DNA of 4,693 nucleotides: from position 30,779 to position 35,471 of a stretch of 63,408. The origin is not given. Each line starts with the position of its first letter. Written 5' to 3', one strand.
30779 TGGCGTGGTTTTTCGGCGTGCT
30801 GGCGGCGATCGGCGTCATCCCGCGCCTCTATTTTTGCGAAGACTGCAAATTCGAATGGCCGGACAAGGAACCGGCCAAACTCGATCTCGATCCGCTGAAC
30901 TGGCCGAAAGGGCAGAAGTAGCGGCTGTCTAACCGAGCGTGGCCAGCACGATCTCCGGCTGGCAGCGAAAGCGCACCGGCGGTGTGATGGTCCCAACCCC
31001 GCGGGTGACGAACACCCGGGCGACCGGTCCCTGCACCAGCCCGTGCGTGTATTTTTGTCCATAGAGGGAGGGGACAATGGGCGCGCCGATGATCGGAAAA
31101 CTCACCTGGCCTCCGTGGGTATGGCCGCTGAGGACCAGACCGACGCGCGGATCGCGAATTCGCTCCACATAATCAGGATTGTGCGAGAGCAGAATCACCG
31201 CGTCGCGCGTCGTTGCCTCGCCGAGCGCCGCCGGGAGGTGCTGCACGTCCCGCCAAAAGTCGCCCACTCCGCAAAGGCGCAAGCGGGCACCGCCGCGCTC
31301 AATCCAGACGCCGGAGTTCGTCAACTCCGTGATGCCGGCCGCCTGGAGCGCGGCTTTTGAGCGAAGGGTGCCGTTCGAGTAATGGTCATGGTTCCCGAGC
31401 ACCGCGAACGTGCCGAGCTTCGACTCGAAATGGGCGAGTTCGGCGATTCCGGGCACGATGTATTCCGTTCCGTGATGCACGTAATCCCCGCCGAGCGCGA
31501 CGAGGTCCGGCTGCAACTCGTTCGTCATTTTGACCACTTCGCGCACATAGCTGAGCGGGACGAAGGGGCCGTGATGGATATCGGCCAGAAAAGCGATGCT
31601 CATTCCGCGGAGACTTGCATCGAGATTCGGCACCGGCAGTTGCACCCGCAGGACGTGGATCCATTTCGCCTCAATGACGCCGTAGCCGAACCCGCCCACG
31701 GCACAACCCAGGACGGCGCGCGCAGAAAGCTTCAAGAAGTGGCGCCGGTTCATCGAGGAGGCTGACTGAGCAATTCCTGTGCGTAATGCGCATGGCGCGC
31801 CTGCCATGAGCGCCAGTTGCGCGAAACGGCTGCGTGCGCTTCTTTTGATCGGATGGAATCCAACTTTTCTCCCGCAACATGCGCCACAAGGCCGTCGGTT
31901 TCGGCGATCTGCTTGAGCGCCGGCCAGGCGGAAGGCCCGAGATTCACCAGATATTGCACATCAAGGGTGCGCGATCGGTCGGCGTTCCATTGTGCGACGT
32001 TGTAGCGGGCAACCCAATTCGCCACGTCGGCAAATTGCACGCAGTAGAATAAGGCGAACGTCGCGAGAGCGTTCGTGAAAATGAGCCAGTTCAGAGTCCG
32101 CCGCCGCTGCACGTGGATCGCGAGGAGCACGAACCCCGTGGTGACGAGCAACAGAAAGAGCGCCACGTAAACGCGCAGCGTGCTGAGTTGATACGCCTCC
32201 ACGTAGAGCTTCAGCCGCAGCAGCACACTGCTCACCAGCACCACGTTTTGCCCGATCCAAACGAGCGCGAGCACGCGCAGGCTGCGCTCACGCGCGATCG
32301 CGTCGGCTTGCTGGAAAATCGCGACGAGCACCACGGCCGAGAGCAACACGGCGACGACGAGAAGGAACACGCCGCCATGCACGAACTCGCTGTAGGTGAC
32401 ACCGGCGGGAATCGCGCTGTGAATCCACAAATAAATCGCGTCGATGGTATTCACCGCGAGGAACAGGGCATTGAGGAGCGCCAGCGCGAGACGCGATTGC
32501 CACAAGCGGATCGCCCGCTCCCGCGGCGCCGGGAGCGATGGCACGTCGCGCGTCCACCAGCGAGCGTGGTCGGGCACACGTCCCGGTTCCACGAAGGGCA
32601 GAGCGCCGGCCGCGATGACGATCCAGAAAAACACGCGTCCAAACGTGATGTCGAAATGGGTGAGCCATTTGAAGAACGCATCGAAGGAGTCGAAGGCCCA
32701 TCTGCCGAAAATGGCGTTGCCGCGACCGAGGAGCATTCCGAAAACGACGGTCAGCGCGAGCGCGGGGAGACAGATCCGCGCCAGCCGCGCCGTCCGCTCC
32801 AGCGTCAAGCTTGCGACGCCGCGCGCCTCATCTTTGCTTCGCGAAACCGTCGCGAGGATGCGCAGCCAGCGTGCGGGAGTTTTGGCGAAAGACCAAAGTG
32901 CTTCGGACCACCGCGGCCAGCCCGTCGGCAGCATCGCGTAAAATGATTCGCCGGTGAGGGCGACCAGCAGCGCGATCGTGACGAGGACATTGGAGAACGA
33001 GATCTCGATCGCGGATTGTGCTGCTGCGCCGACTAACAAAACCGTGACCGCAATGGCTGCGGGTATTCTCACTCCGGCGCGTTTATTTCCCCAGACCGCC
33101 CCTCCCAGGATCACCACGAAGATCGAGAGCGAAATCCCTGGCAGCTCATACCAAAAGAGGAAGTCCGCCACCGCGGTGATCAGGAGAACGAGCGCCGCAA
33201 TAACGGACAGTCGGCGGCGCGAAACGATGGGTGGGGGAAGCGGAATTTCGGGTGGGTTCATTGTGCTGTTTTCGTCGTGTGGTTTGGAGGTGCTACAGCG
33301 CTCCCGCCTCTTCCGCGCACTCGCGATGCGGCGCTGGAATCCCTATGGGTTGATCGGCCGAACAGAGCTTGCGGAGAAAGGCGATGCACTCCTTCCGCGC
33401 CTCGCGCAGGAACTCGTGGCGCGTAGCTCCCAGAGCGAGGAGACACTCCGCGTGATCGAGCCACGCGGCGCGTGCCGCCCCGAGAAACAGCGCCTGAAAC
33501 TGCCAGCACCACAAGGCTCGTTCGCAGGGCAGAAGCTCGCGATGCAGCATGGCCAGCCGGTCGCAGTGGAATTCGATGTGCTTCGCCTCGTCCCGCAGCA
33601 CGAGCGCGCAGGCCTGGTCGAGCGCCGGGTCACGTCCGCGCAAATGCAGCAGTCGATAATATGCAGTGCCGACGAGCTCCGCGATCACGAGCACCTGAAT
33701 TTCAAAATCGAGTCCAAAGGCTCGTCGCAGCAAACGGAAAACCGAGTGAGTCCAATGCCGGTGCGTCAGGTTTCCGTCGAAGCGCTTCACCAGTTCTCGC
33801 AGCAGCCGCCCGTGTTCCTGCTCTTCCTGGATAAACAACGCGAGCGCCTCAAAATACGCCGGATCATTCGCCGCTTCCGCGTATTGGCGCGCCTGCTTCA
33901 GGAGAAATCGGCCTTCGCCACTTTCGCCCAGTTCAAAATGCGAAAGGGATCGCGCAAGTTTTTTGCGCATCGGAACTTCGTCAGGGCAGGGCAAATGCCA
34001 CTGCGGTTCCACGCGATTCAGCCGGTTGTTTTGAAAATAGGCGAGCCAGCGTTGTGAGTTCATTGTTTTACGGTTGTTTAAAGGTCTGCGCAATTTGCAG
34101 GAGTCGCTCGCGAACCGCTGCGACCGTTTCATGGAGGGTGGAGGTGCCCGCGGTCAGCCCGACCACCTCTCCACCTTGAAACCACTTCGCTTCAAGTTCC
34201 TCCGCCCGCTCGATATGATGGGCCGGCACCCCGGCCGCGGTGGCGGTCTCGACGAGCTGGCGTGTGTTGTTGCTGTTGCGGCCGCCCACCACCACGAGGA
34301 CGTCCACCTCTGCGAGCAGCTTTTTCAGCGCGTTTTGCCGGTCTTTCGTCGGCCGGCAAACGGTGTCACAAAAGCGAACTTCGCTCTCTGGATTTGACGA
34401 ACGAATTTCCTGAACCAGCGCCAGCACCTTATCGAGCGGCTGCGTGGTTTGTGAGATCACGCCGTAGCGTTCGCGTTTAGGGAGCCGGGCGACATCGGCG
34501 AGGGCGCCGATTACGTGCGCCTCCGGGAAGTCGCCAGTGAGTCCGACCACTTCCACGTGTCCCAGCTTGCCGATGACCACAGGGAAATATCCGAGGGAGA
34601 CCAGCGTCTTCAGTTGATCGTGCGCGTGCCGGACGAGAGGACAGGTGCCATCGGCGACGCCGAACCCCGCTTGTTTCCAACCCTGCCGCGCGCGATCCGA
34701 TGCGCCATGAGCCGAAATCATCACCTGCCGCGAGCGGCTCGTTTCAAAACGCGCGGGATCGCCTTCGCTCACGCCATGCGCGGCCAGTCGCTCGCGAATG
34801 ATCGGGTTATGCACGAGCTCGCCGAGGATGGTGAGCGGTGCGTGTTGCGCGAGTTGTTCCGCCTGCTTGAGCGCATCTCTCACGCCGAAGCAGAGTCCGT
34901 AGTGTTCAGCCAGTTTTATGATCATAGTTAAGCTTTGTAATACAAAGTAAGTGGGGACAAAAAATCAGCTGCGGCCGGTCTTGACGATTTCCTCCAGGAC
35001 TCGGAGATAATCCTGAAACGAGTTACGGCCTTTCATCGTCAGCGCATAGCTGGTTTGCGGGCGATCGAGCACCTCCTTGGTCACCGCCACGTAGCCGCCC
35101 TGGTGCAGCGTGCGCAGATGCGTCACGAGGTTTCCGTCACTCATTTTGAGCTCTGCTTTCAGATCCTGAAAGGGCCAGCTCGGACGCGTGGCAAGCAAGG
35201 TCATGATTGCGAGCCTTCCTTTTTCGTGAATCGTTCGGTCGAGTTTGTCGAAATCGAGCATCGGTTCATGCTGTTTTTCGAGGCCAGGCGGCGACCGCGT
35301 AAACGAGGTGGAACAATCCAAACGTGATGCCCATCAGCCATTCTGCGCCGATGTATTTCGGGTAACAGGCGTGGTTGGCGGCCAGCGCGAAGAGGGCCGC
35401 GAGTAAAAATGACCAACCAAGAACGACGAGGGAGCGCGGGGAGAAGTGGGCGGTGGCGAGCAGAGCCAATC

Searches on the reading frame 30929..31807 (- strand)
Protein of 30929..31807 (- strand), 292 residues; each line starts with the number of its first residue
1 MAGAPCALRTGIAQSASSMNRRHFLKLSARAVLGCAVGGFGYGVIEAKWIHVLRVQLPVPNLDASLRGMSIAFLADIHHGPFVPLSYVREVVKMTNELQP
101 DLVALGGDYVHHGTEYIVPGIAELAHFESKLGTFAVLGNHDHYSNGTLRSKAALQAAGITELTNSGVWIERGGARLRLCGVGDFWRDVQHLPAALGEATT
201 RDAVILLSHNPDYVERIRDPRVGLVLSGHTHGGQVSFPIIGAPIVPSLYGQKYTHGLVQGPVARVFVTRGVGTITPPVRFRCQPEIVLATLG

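Call 21: search_protein_families(library=pfam, proteins=[window:30929-31807:-], max_evalue=0.001)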
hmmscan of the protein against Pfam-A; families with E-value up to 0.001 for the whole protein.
window:30929-31807:- (292 aa): 2 families
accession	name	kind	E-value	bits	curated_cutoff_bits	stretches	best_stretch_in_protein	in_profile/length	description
PF00149.33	Metallophos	-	1.3e-15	58.8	21.5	1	69-232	1-190/191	Calcineurin-like phosphoesterase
PF12850.12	Metallophos_2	-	3.2e-05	24.4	27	1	69-232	1-118/154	Calcineurin-like phosphoesterase superfamily domain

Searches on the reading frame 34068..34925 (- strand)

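Call 51: search_protein_families(library=pfam, proteins=[window:34068-34925:-], max_evalue=0.001)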
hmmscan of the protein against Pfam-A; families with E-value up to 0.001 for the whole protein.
window:34068-34925:- (285 aa): 1 family
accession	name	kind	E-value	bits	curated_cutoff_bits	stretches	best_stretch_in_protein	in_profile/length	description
PF02401.23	LYTB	-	1.6e-70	237.9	24.5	1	3-275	1-266/267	LytB protein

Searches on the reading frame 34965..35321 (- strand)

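Call 78: search_protein_families(library=pfam, proteins=[window:34965-35321:-], max_evalue=0.0001)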
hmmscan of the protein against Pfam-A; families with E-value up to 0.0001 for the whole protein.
window:34965-35321:- (118 aa): 2 families
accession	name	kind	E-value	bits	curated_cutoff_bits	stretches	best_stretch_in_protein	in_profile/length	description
PF13601.12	HTH_34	-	8.3e-22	77.6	27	1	36-113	2-80/80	Winged helix DNA-binding domain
PF01022.26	HTH_5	-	2.2e-06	27.8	22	1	34-78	2-45/47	Bacterial regulatory protein, arsR family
